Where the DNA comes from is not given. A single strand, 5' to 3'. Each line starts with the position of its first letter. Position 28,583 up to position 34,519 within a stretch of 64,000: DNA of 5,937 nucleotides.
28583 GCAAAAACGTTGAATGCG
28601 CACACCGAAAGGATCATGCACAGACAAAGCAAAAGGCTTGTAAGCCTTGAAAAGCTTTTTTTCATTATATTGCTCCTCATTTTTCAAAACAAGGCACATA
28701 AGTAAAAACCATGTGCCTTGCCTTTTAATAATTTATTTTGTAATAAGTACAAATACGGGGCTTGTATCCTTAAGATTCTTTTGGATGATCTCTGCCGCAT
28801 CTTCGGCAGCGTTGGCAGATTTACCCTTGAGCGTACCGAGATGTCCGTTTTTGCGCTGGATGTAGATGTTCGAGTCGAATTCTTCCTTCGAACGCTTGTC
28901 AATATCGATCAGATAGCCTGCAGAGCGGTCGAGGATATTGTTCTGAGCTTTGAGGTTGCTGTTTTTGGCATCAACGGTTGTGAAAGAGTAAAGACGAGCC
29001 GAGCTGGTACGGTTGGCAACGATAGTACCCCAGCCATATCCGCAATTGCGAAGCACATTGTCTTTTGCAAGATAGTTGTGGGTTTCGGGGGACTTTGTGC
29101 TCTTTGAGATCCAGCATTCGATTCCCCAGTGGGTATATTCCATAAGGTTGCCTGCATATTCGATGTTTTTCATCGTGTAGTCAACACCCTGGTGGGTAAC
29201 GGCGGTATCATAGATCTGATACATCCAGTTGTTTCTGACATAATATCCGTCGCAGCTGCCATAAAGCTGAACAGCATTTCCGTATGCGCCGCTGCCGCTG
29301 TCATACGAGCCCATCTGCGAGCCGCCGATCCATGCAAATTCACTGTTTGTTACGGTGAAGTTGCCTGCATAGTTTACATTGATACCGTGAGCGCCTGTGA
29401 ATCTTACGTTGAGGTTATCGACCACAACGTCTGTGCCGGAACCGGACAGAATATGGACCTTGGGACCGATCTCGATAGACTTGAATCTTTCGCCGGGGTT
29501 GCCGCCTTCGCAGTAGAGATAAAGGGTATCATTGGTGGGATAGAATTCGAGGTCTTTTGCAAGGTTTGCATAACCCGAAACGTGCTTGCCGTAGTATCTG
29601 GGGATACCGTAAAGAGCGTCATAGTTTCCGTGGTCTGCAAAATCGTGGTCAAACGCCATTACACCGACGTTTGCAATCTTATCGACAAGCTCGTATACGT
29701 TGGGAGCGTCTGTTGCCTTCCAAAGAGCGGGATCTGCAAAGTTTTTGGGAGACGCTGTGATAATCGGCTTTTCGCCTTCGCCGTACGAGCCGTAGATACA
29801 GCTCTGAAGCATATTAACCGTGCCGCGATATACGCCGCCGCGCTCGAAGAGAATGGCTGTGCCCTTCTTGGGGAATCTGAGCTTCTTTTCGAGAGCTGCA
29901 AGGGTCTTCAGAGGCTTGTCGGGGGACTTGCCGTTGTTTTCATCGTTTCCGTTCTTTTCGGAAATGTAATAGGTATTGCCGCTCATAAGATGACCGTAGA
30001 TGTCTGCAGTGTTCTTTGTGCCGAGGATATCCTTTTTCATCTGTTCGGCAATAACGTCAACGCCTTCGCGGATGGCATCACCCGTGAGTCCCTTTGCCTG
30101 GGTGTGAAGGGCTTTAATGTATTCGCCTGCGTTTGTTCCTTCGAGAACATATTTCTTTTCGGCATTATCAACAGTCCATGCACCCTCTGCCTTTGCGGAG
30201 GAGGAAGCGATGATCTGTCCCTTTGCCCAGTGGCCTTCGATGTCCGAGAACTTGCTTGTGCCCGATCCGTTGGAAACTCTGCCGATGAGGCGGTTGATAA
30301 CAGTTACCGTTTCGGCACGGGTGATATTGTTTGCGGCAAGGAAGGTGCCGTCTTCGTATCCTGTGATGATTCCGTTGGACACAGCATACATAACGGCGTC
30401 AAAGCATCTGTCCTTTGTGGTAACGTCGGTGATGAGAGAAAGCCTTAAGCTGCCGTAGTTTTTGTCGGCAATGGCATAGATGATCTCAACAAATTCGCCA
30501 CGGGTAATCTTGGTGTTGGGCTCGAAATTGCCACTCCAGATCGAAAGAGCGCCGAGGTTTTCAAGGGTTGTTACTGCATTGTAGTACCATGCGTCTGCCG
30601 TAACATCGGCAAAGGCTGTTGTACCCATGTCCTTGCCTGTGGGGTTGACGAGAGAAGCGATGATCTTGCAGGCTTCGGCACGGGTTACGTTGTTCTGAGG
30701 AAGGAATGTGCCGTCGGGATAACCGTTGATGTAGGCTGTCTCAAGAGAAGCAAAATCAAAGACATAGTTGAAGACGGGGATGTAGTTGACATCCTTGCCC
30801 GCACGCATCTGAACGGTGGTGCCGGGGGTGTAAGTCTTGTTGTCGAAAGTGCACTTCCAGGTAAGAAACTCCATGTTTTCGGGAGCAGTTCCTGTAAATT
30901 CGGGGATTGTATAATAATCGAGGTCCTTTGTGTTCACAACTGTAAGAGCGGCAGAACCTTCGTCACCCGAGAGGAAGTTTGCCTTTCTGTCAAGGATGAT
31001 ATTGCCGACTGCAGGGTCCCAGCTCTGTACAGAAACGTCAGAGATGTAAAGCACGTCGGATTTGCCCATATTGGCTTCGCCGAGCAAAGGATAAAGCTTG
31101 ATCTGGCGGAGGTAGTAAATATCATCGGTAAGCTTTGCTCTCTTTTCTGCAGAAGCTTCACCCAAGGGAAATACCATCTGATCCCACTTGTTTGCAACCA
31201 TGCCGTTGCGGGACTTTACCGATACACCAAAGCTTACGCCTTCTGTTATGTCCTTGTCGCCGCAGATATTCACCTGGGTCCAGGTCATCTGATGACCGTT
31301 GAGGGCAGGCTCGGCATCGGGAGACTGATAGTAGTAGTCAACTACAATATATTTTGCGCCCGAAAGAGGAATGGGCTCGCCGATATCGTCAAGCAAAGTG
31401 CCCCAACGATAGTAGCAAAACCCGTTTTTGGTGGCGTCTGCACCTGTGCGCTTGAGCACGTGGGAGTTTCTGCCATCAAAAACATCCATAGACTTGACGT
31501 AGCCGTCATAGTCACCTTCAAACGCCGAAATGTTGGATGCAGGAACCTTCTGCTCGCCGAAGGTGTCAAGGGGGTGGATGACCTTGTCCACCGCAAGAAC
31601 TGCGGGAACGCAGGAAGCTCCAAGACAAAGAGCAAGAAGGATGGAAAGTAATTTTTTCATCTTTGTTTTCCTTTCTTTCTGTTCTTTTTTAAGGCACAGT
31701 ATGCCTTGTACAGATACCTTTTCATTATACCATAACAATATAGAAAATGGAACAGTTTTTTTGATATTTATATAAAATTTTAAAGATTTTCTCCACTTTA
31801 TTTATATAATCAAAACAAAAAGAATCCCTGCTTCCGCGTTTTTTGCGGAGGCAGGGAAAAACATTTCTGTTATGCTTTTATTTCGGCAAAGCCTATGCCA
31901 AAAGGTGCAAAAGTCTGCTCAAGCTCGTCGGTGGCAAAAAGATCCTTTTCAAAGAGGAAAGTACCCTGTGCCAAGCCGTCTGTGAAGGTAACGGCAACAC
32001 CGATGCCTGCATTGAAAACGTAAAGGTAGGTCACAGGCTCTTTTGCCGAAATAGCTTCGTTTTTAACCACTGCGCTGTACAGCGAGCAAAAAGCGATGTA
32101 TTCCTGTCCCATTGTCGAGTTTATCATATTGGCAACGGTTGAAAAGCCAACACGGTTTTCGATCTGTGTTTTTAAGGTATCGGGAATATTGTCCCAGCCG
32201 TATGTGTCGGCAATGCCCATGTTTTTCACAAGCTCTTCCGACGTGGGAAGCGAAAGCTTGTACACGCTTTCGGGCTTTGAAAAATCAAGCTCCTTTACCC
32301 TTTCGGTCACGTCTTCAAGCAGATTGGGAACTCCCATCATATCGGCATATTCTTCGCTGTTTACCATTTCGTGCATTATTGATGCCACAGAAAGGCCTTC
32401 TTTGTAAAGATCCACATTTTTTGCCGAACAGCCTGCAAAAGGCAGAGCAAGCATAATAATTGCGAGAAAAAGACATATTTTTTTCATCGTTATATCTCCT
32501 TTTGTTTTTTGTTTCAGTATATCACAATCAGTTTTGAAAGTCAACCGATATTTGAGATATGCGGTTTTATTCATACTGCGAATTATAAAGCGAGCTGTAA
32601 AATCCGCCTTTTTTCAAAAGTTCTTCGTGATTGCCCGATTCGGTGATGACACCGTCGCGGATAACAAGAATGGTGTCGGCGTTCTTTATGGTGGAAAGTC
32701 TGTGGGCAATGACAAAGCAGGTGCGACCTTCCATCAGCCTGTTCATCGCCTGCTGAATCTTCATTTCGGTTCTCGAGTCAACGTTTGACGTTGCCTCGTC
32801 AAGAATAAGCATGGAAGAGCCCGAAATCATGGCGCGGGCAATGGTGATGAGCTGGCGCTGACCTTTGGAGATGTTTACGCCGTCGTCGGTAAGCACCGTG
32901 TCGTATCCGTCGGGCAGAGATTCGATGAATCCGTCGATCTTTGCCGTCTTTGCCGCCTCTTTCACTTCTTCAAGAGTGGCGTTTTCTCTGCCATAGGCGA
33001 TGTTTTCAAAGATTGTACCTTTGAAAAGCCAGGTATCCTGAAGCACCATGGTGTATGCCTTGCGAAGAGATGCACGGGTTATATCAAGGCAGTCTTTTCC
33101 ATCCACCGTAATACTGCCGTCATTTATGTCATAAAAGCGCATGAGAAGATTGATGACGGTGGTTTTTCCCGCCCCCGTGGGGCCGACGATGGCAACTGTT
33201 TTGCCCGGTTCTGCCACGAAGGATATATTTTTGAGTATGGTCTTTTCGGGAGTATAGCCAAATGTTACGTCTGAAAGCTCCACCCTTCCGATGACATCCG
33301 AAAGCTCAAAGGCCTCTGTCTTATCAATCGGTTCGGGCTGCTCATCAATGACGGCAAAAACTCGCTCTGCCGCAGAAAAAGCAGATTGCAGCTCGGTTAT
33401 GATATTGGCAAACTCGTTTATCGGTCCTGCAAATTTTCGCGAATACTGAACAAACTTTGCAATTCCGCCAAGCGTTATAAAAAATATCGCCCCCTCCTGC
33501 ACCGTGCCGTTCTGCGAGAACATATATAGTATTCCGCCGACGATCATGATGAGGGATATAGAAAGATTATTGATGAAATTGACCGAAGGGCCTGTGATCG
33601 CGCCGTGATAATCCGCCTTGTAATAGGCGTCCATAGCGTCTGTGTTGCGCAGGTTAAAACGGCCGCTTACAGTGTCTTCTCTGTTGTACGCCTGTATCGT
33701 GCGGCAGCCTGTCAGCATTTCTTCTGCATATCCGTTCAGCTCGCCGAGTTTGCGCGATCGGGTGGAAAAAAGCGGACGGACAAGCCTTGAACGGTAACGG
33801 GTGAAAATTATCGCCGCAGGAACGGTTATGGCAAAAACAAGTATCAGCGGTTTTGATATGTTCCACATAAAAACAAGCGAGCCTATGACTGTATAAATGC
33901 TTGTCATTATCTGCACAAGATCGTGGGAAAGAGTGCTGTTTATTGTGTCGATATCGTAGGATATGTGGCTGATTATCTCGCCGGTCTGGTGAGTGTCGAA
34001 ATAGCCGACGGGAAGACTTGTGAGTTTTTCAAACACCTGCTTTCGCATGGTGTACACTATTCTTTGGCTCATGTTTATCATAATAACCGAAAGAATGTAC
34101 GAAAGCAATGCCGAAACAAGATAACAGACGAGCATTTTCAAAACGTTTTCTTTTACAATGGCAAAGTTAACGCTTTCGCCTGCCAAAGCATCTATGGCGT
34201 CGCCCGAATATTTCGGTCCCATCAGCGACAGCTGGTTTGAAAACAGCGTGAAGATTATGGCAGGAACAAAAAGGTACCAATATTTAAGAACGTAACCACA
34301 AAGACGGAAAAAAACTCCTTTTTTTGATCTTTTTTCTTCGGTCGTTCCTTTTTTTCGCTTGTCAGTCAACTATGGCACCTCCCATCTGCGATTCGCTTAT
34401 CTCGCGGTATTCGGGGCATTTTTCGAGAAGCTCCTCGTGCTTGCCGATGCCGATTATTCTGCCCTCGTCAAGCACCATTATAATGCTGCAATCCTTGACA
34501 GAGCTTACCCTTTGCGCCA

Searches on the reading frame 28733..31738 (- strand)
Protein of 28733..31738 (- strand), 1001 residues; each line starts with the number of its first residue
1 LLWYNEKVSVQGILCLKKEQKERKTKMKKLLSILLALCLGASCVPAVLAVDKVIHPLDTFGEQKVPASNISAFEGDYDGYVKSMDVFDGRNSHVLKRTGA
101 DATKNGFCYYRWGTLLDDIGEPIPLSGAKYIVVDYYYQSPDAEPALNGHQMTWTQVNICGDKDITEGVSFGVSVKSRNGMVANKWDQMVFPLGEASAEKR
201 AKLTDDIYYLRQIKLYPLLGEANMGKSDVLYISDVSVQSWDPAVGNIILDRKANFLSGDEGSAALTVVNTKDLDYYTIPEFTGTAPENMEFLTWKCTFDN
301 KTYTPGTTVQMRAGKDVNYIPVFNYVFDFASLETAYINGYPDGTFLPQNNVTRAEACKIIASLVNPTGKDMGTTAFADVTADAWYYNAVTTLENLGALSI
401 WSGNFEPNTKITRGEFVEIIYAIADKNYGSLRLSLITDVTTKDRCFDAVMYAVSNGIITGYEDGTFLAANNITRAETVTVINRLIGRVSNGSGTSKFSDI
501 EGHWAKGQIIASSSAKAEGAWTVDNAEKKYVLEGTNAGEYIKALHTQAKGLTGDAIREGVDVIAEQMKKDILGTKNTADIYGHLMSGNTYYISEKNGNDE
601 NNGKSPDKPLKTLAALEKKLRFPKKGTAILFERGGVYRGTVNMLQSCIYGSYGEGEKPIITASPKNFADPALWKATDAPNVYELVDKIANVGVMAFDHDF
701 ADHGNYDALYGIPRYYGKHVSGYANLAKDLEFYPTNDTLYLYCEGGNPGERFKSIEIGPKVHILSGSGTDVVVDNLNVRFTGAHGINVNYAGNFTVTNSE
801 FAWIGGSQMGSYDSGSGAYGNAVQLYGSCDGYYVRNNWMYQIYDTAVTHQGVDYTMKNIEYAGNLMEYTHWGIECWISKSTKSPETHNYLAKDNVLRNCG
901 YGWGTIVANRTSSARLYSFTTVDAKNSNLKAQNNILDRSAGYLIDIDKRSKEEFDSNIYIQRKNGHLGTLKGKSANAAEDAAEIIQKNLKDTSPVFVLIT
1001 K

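Call 89: search_protein_families(library=pfam, proteins=[window:28733-31738:-], max_evalue=0.0001)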
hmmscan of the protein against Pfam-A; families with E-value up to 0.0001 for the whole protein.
window:28733-31738:- (1001 aa): 1 family
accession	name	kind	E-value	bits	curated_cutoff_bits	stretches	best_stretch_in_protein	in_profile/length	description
PF00395.25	SLH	-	3.2e-30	104.3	20.8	3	436-476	2-42/44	S-layer homology domain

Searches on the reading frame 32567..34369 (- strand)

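Call 89: search_protein_families(library=pfam, proteins=[window:32567-34369:-], max_evalue=0.0001)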
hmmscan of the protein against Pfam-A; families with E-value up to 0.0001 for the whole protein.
window:32567-34369:- (600 aa): 3 families
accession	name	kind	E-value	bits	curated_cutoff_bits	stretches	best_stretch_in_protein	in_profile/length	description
PF00664.28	ABC_membrane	-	3.6e-43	148.7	28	1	37-292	4-259/274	ABC transporter transmembrane region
PF00005.33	ABC_tran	-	4.5e-29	102.2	25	1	379-528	1-137/137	ABC transporter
PF02463.25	SMC_N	-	5.5e-07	29.7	40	0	461-570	115-211/220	RecF/RecN/SMC N terminal domain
